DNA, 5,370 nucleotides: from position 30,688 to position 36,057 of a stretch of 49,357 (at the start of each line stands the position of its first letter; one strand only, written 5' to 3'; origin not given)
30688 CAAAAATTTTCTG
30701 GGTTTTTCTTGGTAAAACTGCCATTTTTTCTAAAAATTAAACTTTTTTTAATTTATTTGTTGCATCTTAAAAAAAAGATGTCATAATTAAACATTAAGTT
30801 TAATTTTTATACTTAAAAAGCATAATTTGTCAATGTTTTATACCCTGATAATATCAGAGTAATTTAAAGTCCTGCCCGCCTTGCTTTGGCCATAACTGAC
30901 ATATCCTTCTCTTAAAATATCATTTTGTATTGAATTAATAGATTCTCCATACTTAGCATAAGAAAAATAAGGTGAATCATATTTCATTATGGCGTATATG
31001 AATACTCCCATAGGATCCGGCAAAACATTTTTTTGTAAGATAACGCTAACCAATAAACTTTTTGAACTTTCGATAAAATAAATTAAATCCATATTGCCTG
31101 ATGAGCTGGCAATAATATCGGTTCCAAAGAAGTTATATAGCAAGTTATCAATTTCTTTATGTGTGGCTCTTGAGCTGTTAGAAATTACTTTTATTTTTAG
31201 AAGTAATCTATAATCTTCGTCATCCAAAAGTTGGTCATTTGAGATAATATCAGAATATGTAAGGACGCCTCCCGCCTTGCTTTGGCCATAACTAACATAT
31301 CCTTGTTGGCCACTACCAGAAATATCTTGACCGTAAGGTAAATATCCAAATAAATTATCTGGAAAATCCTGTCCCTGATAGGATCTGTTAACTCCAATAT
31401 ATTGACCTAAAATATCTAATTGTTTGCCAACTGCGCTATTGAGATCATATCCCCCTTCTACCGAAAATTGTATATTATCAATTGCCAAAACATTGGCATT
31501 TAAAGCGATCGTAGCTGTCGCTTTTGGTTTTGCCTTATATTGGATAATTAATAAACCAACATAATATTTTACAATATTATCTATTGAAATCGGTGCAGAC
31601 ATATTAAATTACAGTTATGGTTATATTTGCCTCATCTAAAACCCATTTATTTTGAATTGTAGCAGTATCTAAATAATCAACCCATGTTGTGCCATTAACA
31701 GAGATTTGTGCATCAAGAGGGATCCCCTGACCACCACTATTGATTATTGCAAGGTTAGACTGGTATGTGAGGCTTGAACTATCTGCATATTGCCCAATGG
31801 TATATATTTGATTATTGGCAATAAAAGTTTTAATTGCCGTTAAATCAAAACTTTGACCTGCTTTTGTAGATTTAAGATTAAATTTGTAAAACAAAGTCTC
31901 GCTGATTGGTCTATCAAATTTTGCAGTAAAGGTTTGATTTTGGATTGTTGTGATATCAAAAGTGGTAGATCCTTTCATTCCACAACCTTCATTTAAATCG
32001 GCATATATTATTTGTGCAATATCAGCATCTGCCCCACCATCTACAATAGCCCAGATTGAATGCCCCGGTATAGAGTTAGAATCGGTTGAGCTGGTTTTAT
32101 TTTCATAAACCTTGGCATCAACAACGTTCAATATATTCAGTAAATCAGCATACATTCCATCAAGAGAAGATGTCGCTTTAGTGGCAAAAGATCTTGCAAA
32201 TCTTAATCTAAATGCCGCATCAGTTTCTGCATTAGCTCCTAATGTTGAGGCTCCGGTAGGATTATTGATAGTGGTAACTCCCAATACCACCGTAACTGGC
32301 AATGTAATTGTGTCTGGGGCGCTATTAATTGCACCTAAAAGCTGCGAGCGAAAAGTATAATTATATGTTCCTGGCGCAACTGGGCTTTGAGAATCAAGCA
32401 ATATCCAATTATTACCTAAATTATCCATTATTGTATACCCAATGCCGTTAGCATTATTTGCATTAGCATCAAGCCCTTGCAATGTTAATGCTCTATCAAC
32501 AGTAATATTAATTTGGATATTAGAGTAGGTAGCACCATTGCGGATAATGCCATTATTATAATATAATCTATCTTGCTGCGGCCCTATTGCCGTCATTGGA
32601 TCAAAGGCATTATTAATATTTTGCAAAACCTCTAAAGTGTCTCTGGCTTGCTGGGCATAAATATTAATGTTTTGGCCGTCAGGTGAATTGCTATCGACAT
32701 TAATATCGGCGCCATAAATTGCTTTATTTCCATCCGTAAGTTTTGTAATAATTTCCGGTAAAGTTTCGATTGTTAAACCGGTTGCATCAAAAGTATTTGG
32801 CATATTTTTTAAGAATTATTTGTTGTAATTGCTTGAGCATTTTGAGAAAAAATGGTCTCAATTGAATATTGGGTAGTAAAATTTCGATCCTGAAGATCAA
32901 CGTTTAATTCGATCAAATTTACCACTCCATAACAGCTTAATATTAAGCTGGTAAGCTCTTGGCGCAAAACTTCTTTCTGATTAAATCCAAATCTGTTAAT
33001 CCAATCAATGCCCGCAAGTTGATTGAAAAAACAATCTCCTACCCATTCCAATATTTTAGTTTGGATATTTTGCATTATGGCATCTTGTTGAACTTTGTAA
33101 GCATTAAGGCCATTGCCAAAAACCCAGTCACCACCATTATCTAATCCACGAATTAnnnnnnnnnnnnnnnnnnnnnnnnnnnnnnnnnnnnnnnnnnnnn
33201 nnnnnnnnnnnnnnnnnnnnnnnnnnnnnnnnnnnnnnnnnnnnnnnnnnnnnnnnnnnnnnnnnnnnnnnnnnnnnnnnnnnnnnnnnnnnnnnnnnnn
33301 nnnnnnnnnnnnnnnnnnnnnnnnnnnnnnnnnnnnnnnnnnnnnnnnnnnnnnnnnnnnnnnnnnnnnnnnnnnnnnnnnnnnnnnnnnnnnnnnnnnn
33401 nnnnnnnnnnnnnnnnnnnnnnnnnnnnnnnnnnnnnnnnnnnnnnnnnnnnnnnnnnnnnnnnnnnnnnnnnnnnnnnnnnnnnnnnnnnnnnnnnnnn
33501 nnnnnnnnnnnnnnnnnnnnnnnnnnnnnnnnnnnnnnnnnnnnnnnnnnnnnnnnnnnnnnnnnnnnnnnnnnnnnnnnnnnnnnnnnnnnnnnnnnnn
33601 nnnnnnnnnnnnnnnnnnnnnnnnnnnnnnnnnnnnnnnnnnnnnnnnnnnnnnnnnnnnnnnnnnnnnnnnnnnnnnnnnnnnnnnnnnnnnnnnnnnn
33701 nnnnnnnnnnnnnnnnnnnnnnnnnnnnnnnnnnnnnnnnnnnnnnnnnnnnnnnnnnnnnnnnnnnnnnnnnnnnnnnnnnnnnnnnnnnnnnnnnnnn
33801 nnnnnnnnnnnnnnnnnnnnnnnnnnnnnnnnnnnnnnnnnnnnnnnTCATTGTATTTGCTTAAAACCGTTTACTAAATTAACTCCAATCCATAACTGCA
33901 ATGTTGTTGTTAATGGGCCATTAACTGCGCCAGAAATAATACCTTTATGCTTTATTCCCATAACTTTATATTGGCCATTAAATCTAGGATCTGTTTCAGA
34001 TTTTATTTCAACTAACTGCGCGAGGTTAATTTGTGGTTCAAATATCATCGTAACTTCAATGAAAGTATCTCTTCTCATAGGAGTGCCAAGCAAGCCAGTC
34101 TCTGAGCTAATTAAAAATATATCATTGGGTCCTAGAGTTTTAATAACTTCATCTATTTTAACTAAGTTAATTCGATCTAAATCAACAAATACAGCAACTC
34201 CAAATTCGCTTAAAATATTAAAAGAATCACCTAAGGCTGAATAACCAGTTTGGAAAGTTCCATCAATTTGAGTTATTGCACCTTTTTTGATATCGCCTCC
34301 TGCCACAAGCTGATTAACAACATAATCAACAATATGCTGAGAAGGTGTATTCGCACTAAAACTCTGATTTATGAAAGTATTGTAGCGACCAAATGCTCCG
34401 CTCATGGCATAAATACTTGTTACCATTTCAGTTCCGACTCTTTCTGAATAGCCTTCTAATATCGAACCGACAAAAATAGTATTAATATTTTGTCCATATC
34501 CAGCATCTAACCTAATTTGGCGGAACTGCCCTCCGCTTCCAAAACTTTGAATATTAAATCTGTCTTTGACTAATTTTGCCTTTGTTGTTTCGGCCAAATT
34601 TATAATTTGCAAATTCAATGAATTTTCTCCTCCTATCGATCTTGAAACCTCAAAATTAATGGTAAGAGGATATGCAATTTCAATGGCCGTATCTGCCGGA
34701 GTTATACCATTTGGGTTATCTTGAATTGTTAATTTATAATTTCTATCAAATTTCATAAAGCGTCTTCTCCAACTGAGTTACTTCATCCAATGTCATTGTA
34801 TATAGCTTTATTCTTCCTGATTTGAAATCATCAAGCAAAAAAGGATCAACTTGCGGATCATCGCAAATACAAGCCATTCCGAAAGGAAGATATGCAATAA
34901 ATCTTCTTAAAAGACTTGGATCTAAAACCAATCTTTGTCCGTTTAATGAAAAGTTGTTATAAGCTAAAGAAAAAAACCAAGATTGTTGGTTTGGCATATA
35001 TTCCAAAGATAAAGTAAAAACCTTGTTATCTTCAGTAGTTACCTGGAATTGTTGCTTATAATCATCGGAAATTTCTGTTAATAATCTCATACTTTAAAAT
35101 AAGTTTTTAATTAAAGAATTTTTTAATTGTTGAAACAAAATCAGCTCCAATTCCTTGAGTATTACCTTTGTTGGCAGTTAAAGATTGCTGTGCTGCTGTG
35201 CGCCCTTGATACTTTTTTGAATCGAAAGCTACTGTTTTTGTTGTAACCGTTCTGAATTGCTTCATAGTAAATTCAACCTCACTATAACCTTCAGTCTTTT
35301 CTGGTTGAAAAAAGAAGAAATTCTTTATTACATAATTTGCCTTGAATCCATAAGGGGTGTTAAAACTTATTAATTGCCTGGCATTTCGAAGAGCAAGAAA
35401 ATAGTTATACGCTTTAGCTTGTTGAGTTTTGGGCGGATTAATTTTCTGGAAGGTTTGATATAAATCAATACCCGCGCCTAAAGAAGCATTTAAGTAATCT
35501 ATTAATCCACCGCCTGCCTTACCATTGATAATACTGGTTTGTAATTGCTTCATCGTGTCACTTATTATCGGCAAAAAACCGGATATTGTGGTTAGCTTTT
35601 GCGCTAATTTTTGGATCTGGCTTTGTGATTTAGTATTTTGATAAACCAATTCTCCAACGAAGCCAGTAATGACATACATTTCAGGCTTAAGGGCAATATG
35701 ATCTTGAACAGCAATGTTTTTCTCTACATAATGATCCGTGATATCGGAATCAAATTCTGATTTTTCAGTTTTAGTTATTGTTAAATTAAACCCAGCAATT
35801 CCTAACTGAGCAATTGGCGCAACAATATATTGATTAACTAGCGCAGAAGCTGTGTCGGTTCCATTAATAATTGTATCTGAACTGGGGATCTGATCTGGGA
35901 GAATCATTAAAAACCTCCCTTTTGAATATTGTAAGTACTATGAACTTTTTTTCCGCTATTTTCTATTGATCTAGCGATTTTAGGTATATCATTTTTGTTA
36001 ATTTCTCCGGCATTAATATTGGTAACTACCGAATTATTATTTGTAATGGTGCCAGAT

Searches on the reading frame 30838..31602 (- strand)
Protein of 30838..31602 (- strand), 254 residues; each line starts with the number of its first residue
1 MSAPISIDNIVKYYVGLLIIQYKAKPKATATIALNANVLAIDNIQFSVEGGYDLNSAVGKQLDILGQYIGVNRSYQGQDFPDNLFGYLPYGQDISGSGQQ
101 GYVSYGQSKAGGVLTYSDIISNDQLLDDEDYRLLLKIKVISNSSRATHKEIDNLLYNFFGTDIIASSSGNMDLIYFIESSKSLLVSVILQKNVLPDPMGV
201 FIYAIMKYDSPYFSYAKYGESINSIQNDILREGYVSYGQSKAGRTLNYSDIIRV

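Call 45: search_protein_families(library=pfam, proteins=[window:30838-31602:-], max_evalue=0.01)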
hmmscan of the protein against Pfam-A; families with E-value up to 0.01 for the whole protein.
window:30838-31602:- (254 aa): 1 family
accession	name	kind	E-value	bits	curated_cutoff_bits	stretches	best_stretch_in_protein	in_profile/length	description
PF11041.13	DUF2612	-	2.1e-24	86.9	23.5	1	14-201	1-178/181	Protein of unknown function (DUF2612)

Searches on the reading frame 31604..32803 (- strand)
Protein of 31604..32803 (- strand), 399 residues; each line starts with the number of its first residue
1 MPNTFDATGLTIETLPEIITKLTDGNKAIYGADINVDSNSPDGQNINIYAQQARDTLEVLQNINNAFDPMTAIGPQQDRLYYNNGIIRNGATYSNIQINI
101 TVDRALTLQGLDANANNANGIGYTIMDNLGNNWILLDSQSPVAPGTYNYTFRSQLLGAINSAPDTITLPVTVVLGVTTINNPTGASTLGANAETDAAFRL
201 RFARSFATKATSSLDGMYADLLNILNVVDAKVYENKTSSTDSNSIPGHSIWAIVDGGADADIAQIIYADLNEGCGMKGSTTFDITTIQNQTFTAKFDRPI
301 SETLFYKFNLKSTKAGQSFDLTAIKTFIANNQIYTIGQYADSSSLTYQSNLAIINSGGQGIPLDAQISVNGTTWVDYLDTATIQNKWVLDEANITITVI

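Call 15: search_protein_families(library=phrogs, proteins=[window:31604-32803:-], max_evalue=0.001)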
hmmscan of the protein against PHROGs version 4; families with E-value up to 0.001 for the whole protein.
window:31604-32803:- (399 aa): 1 family
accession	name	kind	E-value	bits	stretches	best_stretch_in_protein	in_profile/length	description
phrog_6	-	tail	2.2e-28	100.2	1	4-384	61-404/548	baseplate wedge subunit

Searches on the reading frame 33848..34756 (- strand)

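Call 15: search_protein_families(library=phrogs, proteins=[window:33848-34756:-], max_evalue=0.001)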
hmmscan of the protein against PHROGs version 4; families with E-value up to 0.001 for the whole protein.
window:33848-34756:- (302 aa): 2 families
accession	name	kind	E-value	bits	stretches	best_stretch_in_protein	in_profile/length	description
phrog_196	-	tail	1.1e-40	140.7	1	3-275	85-348/536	baseplate hub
phrog_20677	-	unknown function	2e-08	34.1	1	3-252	162-395/631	-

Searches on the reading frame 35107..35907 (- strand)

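Call 45: search_protein_families(library=pfam, proteins=[window:35107-35907:-], max_evalue=0.01)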
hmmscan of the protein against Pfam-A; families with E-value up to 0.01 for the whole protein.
window:35107-35907:- (266 aa): 1 family
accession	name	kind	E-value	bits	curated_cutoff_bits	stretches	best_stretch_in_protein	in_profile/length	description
PF21821.3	Dit_like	-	1.6e-15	57.8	24.2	1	44-227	3-125/127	Dit-like phage tail protein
